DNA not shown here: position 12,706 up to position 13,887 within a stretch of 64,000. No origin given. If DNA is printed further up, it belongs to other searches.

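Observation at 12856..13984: Truncated AOR-family (tungstopterin oxidoreductase) N-domain protein plus ferredoxin embedded in the gap-pgk-tpiA operon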

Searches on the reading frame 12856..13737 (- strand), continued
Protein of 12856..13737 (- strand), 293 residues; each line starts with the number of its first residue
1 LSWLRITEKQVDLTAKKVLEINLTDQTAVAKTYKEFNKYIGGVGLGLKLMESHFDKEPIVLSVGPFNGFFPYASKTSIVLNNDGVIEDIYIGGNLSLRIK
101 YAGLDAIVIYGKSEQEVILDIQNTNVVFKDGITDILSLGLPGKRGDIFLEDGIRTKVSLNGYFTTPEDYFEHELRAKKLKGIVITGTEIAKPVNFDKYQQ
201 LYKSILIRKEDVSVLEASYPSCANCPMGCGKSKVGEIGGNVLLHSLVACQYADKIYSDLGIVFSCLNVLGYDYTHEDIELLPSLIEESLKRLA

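Call 31: search_solved_structures(query=P0216, max_evalue=0.001, show_alignments=5)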
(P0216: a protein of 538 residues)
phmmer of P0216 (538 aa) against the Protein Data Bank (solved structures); distinct sequences matched with E-value up to 0.001: 9.
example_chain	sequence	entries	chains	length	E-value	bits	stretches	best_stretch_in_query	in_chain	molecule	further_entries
1b25_A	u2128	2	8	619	8.1e-28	100.6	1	44-391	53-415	PROTEIN (FORMALDEHYDE FERREDOXIN OXIDOREDUCTASE) | FORMALDEHYDE FERREDOXIN OXIDOREDUCTASE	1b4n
1aor_A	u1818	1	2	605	1.7e-26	96.3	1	45-332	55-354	ALDEHYDE FERREDOXIN OXIDOREDUCTASE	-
9q1t_A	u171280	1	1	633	1.6e-25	93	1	19-415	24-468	Tungsten-dependent aldehyde oxidoreductase WOR83 from Haloferax volcanii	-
9mqx_D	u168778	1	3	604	2.4e-24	89.1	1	41-340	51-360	Aldehyde:ferredoxin oxidoreductase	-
6x6u_A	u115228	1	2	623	4.1e-23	85.1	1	46-335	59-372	Formaldehyde:ferredoxin oxidoreductase wor5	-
6x1o_A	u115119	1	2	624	4.1e-23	85.1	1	46-335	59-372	Formaldehyde:ferredoxin oxidoreductase wor5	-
9g7j_A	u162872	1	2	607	2e-20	76.2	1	46-332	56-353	Aldehyde ferredoxin oxidoreductase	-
4z3w_A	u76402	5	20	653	2.5e-15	59.4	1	38-215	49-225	Benzoyl-CoA reductase, putative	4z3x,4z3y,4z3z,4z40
8c0z_A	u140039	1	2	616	2.9e-14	55.9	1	48-206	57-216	Aldehyde:ferredoxin oxidoreductase,tungsten-containing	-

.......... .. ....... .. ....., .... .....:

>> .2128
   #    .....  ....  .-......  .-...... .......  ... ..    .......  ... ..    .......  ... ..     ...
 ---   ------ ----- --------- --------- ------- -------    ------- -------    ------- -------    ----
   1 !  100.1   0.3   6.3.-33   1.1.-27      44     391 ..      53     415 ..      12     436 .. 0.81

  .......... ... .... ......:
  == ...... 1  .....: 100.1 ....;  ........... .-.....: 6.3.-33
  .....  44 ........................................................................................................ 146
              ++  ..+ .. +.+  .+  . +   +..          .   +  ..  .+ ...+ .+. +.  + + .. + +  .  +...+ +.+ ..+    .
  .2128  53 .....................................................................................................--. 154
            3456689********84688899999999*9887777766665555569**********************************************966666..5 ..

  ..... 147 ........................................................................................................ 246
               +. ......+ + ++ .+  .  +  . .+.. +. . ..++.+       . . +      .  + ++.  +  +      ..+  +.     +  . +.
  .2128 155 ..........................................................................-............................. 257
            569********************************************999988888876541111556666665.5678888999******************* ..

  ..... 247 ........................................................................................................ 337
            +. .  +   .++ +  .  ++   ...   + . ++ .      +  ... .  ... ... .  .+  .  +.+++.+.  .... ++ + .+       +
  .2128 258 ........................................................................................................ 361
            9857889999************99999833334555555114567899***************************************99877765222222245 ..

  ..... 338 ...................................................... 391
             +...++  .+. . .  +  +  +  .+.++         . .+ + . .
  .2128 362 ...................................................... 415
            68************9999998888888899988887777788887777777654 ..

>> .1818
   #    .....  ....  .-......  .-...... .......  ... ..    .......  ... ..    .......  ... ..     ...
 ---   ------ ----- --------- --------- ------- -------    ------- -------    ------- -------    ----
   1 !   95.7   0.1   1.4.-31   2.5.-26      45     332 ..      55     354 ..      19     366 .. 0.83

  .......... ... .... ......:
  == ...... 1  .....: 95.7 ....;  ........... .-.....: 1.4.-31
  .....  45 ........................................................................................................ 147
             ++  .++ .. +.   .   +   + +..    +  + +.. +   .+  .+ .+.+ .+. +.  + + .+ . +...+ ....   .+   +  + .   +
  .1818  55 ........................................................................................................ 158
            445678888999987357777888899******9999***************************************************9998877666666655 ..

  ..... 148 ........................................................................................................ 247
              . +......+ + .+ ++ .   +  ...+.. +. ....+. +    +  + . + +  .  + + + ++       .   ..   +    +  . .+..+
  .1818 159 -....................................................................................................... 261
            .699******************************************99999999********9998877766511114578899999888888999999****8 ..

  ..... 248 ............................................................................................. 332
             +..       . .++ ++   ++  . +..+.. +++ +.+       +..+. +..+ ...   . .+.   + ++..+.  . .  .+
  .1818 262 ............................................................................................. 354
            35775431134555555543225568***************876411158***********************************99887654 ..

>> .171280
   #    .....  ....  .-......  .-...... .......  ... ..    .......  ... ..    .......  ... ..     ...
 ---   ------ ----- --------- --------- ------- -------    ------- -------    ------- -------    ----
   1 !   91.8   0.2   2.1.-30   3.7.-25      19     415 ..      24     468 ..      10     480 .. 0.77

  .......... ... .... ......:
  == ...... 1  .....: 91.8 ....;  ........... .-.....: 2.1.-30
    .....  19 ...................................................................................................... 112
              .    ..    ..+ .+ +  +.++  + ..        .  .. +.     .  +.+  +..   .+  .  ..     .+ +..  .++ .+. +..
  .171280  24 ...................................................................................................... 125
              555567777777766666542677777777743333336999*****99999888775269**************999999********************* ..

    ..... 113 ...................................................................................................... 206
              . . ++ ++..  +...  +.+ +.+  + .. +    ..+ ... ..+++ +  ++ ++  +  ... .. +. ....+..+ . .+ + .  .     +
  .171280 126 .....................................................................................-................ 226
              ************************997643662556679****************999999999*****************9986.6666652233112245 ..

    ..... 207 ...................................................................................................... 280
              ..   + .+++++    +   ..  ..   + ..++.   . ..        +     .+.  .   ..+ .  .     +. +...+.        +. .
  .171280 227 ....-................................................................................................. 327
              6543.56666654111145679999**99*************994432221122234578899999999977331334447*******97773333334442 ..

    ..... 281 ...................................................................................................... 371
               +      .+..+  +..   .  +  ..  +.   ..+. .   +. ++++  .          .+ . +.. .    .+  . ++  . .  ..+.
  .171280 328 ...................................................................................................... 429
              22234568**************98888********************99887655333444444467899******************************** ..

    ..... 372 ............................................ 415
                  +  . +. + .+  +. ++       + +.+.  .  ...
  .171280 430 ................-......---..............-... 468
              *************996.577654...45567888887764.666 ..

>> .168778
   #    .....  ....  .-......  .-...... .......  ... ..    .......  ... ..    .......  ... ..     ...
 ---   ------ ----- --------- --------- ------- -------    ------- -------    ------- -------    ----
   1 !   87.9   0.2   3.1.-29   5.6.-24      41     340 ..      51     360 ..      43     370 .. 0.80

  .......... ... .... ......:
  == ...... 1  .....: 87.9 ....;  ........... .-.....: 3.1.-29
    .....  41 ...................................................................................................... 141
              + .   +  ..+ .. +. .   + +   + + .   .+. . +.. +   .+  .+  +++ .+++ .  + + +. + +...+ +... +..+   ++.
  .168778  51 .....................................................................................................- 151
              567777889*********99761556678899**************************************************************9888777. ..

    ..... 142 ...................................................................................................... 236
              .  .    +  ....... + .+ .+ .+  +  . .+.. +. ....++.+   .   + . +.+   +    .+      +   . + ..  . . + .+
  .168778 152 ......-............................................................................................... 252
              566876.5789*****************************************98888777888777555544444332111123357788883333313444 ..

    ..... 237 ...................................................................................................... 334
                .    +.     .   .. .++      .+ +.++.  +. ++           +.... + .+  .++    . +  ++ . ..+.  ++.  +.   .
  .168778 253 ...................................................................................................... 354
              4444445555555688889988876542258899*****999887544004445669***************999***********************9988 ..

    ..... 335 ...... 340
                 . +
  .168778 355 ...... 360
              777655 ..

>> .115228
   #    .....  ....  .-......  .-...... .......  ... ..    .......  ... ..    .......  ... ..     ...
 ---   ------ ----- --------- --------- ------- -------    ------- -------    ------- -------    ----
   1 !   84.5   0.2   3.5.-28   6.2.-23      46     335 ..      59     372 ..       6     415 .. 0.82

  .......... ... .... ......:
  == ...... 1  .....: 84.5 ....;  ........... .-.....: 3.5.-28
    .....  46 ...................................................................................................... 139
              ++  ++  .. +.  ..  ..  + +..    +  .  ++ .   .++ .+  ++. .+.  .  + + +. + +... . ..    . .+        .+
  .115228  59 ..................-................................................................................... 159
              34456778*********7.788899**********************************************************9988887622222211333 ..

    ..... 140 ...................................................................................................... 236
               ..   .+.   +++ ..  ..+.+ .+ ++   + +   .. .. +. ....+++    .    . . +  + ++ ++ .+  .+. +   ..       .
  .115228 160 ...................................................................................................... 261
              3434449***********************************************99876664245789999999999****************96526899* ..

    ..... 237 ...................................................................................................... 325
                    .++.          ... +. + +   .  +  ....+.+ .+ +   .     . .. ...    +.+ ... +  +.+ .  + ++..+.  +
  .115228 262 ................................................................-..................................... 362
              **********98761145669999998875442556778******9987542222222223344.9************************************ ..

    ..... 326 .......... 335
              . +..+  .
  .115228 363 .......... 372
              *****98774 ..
